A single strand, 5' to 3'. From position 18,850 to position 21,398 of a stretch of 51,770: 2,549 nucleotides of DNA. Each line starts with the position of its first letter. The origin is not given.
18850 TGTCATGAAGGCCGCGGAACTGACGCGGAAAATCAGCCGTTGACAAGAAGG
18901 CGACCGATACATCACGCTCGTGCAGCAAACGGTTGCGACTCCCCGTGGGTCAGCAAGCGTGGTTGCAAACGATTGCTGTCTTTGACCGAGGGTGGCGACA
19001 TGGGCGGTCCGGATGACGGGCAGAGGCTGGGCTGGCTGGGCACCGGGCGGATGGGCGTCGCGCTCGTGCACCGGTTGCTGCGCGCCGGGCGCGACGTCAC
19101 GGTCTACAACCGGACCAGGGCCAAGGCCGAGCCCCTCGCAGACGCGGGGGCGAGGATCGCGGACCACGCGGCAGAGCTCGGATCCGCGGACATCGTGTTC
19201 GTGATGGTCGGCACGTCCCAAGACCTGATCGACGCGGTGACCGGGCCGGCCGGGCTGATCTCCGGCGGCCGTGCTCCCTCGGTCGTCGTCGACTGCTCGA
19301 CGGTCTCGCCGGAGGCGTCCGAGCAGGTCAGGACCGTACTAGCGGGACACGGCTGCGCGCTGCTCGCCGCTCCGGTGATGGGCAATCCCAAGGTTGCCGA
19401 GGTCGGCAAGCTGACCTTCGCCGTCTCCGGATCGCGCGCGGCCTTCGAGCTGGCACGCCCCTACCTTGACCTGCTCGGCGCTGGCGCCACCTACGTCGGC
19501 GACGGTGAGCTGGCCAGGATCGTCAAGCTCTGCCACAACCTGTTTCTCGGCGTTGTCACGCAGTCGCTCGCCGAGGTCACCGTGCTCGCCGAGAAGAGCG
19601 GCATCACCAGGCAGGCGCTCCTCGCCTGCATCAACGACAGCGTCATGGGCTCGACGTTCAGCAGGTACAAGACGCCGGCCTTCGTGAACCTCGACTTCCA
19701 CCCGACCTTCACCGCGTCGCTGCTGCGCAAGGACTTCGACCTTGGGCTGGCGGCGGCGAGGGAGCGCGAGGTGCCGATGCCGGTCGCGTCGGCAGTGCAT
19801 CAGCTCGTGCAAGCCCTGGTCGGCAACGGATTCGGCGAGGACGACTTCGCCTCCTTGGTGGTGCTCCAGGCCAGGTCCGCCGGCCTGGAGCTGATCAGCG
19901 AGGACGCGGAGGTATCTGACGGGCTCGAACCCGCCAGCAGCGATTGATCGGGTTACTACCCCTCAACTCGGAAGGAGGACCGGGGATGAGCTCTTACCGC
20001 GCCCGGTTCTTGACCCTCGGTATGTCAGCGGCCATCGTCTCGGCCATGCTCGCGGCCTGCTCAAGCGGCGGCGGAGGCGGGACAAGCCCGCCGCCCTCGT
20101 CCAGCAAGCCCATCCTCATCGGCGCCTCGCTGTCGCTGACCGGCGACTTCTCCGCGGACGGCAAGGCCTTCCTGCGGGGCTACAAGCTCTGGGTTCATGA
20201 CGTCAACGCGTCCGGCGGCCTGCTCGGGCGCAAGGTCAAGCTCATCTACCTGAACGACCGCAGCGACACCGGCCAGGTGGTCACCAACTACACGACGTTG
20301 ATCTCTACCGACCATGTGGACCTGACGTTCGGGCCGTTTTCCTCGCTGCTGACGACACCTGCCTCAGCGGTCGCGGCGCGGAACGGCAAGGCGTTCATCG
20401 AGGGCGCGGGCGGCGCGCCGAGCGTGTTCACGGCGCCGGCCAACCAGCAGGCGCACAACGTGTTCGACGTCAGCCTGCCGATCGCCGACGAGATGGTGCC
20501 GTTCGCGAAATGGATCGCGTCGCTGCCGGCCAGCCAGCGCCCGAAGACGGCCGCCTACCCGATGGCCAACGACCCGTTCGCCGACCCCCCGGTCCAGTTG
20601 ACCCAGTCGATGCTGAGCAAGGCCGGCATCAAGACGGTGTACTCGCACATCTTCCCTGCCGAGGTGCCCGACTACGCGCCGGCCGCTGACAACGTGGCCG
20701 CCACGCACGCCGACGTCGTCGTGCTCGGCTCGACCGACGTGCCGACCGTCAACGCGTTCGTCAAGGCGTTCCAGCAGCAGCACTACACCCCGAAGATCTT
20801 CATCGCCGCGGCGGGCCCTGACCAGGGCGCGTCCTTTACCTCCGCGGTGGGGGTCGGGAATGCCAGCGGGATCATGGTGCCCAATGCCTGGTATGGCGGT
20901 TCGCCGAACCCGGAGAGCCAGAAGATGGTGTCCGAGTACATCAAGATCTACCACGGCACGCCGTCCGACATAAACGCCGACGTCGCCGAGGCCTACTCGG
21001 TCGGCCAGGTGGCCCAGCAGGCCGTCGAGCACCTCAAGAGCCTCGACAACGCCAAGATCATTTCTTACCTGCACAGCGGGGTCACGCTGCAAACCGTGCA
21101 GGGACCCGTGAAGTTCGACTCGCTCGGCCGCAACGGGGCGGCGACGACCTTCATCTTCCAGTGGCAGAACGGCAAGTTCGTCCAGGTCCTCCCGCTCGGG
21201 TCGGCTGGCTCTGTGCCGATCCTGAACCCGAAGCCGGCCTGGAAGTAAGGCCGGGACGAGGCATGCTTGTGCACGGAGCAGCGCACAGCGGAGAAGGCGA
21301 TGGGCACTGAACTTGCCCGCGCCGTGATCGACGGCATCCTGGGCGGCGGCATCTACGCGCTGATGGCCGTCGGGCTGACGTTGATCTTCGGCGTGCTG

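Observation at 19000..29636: Ten-gene translationally coupled operon of unknown substrate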

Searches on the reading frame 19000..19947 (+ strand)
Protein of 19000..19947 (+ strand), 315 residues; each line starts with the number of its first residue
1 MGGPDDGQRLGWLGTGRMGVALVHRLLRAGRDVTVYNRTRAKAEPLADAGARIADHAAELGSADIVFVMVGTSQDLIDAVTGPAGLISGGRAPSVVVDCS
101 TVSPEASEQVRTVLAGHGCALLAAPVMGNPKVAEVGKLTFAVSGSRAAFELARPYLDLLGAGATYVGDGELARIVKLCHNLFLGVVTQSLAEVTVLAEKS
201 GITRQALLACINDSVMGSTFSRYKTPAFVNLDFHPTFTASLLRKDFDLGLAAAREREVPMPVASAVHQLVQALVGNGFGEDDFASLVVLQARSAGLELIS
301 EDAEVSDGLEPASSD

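Call 4: search_protein_families(library=pfam, proteins=[window:19000-19947:+])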
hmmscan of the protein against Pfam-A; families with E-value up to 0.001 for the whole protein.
window:19000-19947:+ (315 aa): 6 families
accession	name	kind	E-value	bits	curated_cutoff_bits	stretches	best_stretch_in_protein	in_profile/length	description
PF03446.21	NAD_binding_2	-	9.6e-35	120.4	21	1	10-167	2-161/161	NAD binding domain of 6-phosphogluconate dehydrogenase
PF14833.11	NAD_binding_11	-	5.6e-22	78.7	30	1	174-287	5-119/122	NAD-binding of NADP-dependent 3-hydroxyisobutyrate dehydrogenase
PF03807.23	F420_oxidored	-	1.3e-08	35.8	21.6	1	10-73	2-70/94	NADP oxidoreductase coenzyme F420-dependent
PF02826.25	2-Hacid_dh_C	-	2.4e-06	27.5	25.1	1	7-72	36-101/178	D-isomer specific 2-hydroxyacid dehydrogenase, NAD binding domain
PF01488.26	Shikimate_DH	-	3.1e-06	27.7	24.3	1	10-80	15-93/138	Shikimate / quinate 5-dehydrogenase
PF02558.23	ApbA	-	0.00016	21.7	22.2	1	13-57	4-47/150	Ketopantoate reductase PanE/ApbA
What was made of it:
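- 19000..19947 (+): Beta-hydroxyacid-dehydrogenase-family (HIBADH-like) oxidoreductase. It carries NAD_binding_2 and NAD_binding_11 domains (call 4).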

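Call 5: search_protein_families(library=ncbifam, proteins=[window:19000-19947:+])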
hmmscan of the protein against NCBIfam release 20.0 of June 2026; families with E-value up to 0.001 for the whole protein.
window:19000-19947:+ (315 aa): 13 families
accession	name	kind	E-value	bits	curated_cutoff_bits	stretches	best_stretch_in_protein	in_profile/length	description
TIGR01505.1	tartro_sem_red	equivalog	1.3e-47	162.5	340.75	1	10-292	2-285/291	2-hydroxy-3-oxopropionate reductase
NF008592.0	PRK11559.1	equivalog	8.7e-47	159.8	397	1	9-297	4-293/296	2-hydroxy-3-oxopropionate reductase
TIGR01692.1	HIBADH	equivalog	3.7e-42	144.7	291.6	1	13-287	2-284/288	3-hydroxyisobutyrate dehydrogenase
NF043037.1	ThreonDh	equivalog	1.6e-36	126.2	350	1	9-298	4-292/297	L-threonate dehydrogenase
NF012005.0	PRK15461.1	equivalog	5.5e-28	98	348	1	10-296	4-292/298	sulfolactaldehyde 3-reductase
NF011633.0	PRK15059.1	equivalog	2.6e-25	89.2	451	1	9-288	2-281/292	2-hydroxy-3-oxopropionate reductase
NF007161.0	PRK09599.1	subfamily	6.5e-11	42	271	1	9-193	2-190/302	NADP-dependent phosphogluconate dehydrogenase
TIGR00872.1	gnd_rel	equivalog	3.1e-09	36.5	297.2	1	9-200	2-195/299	phosphogluconate dehydrogenase (NAD(+)-dependent, decarboxylating)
TIGR01035.1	hemA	equivalog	6.3e-06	25.4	209.55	1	13-78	186-256/416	glutamyl-tRNA reductase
NF000744.0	PRK00045.1-3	equivalog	3.5e-05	22.9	429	1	8-79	186-267/447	glutamyl-tRNA reductase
TIGR00873.1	gnd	equivalog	0.00033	19.6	426.7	1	10-183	2-186/467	decarboxylating NADP(+)-dependent phosphogluconate dehydrogenase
NF006765.0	PRK09287.1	equivalog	0.00051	19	413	1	8-196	4-204/476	NADP-dependent phosphogluconate dehydrogenase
TIGR00507.1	aroE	equivalog_domain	0.00092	18.4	200.2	0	7-53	117-163/270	shikimate dehydrogenase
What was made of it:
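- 19000..19947 (+): It lies below all equivalog cut-offs (call 5).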

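Call 23: search_solved_structures(query=window:19000-19947:+, max_evalue=1e-20)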
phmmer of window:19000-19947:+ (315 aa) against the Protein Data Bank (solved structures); distinct sequences matched with E-value up to 1e-20: 22.
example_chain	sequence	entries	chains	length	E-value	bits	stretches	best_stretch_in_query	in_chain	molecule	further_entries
3w6u_A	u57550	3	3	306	9.8e-38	133.5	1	8-280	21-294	6-phosphogluconate dehydrogenase, NAD-binding protein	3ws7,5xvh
3w6z_A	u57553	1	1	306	7.2e-37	130.6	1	8-280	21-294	6-phosphogluconate dehydrogenase, NAD-binding protein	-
3cky_A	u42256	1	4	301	2.8e-36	128.7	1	9-296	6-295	2-hydroxymethyl glutarate dehydrogenase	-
3doj_A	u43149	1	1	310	3.5e-35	125.1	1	9-287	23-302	Dehydrogenase-like protein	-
2uyy_A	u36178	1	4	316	1.6e-34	122.9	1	8-272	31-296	N-PAC PROTEIN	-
3pef_A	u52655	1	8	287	7.1e-33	117.5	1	8-286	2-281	6-phosphogluconate dehydrogenase, NAD-binding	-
1vpd_A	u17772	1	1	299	3.6e-32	115.2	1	9-296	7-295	TARTRONATE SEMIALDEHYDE REDUCTASE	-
5je8_A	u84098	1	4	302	2.7e-30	109.1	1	5-287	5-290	3-hydroxyisobutyrate dehydrogenase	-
3obb_A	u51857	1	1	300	1.9e-28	103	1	9-285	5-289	Probable 3-hydroxyisobutyrate dehydrogenase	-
3q3c_A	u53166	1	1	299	2.6e-28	102.6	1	9-285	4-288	Probable 3-hydroxyisobutyrate dehydrogenase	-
4gbj_A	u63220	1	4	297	5.4e-28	101.5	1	8-296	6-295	6-phosphogluconate dehydrogenase NAD-binding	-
2i9p_A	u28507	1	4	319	1.8e-27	99.8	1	9-287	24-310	3-hydroxyisobutyrate dehydrogenase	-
2gf2_A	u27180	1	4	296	2.2e-27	99.5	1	10-287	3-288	3-hydroxyisobutyrate dehydrogenase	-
9k2j_A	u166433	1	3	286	5.8e-27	98.1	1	9-284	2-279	3-hydroxyisobutyrate dehydrogenase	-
3pdu_A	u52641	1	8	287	2.3e-26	96.2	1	10-287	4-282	3-hydroxyisobutyrate dehydrogenase family protein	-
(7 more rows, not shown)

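Call 81: search_solved_structures(query=window:19000-19947:+, max_evalue=1e-30, show_alignments=4)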
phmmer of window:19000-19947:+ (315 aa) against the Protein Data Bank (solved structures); distinct sequences matched with E-value up to 1e-30: 7.
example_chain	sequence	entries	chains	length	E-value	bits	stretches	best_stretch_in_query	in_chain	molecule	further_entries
3w6u_A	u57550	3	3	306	9.8e-38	133.5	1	8-280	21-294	6-phosphogluconate dehydrogenase, NAD-binding protein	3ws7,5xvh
3w6z_A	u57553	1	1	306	7.2e-37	130.6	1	8-280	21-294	6-phosphogluconate dehydrogenase, NAD-binding protein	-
3cky_A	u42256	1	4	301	2.8e-36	128.7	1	9-296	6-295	2-hydroxymethyl glutarate dehydrogenase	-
3doj_A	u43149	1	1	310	3.5e-35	125.1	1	9-287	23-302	Dehydrogenase-like protein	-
2uyy_A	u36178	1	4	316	1.6e-34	122.9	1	8-272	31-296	N-PAC PROTEIN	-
3pef_A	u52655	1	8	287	7.1e-33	117.5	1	8-286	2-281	6-phosphogluconate dehydrogenase, NAD-binding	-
1vpd_A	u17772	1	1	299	3.6e-32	115.2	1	9-296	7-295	TARTRONATE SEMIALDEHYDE REDUCTASE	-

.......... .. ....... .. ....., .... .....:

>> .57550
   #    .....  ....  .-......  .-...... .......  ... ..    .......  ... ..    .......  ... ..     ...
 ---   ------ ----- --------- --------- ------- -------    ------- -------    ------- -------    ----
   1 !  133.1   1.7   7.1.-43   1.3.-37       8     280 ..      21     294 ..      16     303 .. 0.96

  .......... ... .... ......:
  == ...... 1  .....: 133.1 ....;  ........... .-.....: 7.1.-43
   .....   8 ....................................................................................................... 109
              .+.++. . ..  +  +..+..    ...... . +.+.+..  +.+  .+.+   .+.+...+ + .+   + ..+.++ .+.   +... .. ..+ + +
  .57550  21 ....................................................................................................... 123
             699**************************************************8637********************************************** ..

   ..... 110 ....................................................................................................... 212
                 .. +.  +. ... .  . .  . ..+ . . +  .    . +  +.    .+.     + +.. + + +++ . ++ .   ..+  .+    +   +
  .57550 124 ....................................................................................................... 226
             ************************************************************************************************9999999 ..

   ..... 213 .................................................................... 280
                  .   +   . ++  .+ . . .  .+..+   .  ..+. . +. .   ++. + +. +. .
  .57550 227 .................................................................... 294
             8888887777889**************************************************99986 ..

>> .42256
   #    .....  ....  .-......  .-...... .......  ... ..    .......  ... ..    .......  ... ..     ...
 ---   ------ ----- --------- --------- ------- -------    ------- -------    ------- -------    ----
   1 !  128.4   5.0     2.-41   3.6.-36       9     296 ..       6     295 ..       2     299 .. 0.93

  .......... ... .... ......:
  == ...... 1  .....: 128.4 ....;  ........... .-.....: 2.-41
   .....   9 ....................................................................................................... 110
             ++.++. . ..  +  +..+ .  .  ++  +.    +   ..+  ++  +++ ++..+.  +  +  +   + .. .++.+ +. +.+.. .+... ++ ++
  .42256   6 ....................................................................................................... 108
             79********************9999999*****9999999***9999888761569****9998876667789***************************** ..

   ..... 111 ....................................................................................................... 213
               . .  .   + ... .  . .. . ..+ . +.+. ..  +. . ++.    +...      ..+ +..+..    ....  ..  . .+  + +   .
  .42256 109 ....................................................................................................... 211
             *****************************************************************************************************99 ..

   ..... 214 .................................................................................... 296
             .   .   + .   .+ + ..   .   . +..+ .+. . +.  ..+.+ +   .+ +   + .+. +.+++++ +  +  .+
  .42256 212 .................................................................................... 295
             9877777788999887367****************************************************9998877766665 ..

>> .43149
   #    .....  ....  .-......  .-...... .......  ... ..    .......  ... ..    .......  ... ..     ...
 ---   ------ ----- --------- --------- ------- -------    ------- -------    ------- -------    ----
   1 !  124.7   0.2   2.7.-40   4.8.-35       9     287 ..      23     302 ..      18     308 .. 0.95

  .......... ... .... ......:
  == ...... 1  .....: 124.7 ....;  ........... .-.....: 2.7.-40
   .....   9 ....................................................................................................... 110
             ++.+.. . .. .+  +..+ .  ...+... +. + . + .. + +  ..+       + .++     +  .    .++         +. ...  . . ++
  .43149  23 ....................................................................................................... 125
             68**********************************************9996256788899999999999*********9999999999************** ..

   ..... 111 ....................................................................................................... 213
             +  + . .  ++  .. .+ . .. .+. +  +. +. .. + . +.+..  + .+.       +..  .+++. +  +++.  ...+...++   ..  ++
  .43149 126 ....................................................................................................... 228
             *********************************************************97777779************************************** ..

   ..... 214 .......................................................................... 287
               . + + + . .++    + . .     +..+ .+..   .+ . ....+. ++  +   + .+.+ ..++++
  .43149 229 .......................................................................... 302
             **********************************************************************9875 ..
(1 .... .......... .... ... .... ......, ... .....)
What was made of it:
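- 19000..19947 (+): The catalytic Lys/Asn (KLCHN) is kept, but the conserved Ser/Thr of the PV[ST]GG loop is Met (alignment with 3W6U, 3CKY and 3DOJ, call 81).
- On Beta-hydroxyacid dehydrogenase (HIBADH / tartronate semialdehyde reductase): KLCHN aligns with the catalytic K...N of 3W6U, 3CKY and 3DOJ (call 81). The loop reads PVMGN (call 81).
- HIBADH stays below the equivalog cut-off and has an altered substrate loop (calls 5, 81).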

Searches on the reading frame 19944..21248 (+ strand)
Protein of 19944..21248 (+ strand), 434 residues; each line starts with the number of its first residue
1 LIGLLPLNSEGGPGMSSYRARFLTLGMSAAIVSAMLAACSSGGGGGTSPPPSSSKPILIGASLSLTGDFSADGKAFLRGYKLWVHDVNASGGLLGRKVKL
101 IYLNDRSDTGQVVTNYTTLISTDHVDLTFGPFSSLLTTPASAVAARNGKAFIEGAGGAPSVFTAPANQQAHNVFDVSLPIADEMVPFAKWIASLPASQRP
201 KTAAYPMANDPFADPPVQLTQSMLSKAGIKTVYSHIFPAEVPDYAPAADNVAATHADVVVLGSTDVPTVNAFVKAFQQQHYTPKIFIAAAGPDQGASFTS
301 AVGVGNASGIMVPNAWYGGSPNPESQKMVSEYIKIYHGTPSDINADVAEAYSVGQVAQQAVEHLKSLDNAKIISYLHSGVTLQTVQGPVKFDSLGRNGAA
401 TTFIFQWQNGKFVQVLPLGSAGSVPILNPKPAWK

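Call 4: search_protein_families(library=pfam, proteins=[window:19944-21248:+])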
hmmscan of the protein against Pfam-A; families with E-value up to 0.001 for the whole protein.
window:19944-21248:+ (434 aa): 3 families
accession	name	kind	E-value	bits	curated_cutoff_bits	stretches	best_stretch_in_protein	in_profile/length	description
PF13458.12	Peripla_BP_6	-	1.8e-41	143.4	31.7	1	56-410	1-342/343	Periplasmic binding protein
PF13433.12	Peripla_BP_5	-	4.4e-18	66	27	2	59-134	3-78/363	Periplasmic binding protein domain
PF01094.35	ANF_receptor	-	0.0004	20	25.4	0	84-289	10-212/353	Receptor family ligand binding region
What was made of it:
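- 19986..21248 (+): Lipoprotein substrate-binding protein of a Liv/HAAT-type ABC importer. Pfam assigns Peripla_BP_6 (call 4).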

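Call 5: search_protein_families(library=ncbifam, proteins=[window:19944-21248:+])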
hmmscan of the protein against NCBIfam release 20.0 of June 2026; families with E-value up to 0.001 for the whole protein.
window:19944-21248:+ (434 aa): 3 families
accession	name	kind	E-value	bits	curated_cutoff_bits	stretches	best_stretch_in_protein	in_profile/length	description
TIGR03407.1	urea_ABC_UrtA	exception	7.4e-16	58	492.75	1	59-408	3-340/361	urea ABC transporter substrate-binding protein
NF011933.0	PRK15404.1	subfamily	1.8e-13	50.3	477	1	55-410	25-363/370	high-affinity branched-chain amino acid ABC transporter substrate-binding protein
TIGR03669.1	urea_ABC_arch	equivalog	6.2e-13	48.5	494.8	1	65-134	9-78/375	urea ABC transporter substrate-binding protein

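Call 12: search_solved_structures(query=window:19986-21248:+, max_evalue=0.00001)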
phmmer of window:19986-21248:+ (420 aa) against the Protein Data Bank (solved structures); distinct sequences matched with E-value up to 0.00001: 17.
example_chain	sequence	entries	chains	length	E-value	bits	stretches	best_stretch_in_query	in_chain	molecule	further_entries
4n0q_A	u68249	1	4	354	1.3e-11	47.5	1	43-399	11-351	Leu/Ile/Val-binding protein homolog 3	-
3h5l_A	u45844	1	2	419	2.1e-09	40.2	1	37-116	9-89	putative Branched-chain amino acid ABC transporter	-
4nqr_A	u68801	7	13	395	3.2e-09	39.6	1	38-360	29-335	Amino acid/amide ABC transporter substrate-binding protein, HAAT family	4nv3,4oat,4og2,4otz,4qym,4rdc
4obb_A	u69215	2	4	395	3.9e-09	39.3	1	38-360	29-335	Amino acid/amide ABC transporter substrate-binding protein, HAAT family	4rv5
3ip5_A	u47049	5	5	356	5.6e-09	38.8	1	44-149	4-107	ABC transporter, substrate binding protein (Amino acid)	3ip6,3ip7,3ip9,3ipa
8tg1_A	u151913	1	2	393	9.2e-09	38.1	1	36-385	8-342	Extracellular ligand-binding receptor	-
3hut_A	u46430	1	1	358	9.6e-09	38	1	42-142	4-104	putative branched-chain amino acid ABC transporter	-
4gnr_A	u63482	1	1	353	2.1e-08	36.9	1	40-138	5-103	ABC transporter substrate-binding protein-branched chain amino acid transport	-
3ipc_A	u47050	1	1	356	7.4e-08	35.1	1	44-149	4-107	ABC transporter, substrate binding protein (Amino acid)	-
1z15_A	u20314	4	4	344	9.4e-08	34.8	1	51-394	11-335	Leu/Ile/Val-binding protein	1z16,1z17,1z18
4zpj_A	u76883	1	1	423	1.3e-07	34.3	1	28-346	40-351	Extracellular ligand-binding receptor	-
2liv_A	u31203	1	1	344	3.6e-07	32.8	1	51-394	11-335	LEUCINE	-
8wch_A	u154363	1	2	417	6.9e-07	31.9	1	78-419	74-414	Probable Leu/Ile/Val-binding protein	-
7s6f_A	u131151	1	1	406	1.6e-06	30.7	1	29-377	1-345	Putative urea ABC transporter, urea binding protein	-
3i09_A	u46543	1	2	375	5e-06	29.1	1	45-362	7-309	Periplasmic branched-chain amino acid-binding protein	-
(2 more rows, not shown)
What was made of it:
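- The window uses a Liv/HAAT importer, whose solved relatives bind amino acids, amides or urea (call 12).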
